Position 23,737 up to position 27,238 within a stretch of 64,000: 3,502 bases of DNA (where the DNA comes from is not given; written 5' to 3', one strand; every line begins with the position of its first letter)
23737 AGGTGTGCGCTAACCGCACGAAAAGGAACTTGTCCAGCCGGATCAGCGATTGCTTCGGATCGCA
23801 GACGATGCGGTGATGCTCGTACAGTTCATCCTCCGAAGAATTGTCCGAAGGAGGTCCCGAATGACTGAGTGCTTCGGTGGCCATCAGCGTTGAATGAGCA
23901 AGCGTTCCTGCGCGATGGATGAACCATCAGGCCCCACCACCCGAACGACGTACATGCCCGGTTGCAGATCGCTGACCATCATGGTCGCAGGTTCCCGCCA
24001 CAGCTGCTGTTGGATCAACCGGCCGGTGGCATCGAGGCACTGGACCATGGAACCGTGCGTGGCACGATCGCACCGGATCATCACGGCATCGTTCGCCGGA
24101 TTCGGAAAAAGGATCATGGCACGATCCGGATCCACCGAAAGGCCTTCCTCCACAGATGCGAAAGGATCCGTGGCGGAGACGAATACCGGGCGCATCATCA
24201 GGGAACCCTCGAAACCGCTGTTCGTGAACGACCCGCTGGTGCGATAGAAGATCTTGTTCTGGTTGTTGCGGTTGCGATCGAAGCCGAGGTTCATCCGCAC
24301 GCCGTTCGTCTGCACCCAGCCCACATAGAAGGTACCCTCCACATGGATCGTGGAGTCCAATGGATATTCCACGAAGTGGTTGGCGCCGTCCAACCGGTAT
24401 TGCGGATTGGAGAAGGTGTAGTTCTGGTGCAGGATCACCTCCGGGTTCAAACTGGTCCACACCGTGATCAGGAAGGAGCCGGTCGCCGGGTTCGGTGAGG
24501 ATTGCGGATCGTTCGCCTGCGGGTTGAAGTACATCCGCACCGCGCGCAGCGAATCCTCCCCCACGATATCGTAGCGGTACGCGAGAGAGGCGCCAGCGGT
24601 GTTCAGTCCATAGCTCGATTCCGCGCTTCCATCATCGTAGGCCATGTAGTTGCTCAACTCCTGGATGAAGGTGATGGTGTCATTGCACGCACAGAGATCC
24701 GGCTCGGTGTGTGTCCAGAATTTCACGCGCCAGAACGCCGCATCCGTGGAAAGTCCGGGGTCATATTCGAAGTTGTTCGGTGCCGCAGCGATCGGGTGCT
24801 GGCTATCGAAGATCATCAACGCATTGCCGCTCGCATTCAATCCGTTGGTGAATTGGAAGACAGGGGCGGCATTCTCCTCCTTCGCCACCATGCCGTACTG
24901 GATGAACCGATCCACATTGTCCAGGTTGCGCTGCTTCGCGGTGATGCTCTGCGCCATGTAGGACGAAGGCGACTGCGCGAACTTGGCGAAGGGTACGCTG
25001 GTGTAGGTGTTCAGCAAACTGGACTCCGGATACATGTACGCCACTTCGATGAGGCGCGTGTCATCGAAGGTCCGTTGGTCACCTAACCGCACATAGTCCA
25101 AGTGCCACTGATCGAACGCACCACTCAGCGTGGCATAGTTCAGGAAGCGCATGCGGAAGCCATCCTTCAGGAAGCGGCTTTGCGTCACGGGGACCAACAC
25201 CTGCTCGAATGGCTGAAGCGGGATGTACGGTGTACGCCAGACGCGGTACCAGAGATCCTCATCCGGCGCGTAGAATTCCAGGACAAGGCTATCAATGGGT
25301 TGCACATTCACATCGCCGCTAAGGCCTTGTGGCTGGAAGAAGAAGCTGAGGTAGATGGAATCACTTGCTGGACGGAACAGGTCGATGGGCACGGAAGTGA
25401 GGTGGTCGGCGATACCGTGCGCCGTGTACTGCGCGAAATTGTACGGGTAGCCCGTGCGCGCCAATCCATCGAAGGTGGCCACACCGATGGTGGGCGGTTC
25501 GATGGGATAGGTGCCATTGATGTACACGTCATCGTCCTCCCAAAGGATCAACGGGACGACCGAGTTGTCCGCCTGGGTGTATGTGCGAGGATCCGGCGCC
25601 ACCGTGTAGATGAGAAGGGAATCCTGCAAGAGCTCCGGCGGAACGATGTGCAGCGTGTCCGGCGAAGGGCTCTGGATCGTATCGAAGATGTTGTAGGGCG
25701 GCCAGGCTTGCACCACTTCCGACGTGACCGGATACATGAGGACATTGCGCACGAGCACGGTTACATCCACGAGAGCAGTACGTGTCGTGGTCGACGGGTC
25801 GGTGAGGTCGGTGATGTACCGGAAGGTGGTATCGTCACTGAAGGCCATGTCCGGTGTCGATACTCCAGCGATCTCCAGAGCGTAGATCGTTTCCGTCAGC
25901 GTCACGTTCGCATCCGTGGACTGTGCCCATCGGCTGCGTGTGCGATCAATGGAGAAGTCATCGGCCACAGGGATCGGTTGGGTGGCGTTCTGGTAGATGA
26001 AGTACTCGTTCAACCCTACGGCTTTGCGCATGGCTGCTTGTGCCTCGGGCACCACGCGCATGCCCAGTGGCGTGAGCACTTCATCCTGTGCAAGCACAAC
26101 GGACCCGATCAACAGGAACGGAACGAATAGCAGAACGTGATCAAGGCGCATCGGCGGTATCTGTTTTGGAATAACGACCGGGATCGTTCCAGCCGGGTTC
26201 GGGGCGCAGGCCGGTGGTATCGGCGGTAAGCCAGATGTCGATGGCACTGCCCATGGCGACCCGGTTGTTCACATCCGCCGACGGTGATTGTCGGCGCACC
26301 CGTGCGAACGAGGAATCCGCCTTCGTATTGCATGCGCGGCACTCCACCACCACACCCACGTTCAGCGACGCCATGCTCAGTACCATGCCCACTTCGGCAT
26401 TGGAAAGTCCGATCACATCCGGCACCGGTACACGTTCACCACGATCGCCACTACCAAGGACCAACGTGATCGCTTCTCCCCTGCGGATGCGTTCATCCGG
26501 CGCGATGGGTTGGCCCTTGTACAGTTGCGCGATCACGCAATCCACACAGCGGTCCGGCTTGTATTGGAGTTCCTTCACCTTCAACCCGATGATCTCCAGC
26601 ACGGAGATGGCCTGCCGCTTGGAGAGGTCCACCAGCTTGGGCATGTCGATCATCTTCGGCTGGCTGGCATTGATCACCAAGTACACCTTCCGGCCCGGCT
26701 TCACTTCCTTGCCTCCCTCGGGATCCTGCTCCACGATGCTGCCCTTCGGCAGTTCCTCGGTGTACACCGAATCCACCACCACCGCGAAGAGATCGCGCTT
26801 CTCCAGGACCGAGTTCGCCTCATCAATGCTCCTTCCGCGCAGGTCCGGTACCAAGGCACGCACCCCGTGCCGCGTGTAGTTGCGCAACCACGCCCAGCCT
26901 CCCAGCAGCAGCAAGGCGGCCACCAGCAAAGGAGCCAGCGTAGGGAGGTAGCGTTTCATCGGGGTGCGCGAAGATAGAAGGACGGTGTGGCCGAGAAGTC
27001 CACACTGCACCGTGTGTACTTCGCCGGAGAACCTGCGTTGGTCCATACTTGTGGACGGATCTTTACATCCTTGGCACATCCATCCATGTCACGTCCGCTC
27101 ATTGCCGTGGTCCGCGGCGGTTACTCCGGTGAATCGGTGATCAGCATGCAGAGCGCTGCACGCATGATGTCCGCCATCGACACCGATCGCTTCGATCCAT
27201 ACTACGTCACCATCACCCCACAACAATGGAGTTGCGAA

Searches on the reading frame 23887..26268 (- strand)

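Call 51: search_protein_families(library=pfam, proteins=[window:23887-26268:-], max_evalue=0.00001)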
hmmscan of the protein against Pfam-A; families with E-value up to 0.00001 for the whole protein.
window:23887-26268:- (794 aa): 1 family
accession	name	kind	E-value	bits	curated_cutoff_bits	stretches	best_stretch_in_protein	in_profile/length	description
PF18962.6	Por_Secre_tail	-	7e-09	36.3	27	1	720-783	1-68/75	Secretion system C-terminal sorting domain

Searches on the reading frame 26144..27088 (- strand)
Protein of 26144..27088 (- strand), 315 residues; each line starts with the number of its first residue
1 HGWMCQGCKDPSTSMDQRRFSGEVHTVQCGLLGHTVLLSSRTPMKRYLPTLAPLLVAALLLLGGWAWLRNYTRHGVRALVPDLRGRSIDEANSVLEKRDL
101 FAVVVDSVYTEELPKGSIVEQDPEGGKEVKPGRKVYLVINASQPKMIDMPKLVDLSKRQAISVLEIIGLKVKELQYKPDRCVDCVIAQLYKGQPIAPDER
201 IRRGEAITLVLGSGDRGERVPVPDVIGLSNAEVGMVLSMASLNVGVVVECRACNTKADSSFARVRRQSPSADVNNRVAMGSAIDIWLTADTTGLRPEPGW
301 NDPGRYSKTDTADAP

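Call 51: search_protein_families(library=pfam, proteins=[window:26144-27088:-], max_evalue=0.00001)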
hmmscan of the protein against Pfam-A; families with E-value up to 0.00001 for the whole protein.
window:26144-27088:- (315 aa): 1 family
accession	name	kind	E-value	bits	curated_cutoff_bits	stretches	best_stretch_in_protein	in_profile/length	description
PF03793.24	PASTA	-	2.2e-25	88.8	23.2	1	80-140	3-63/64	PASTA domain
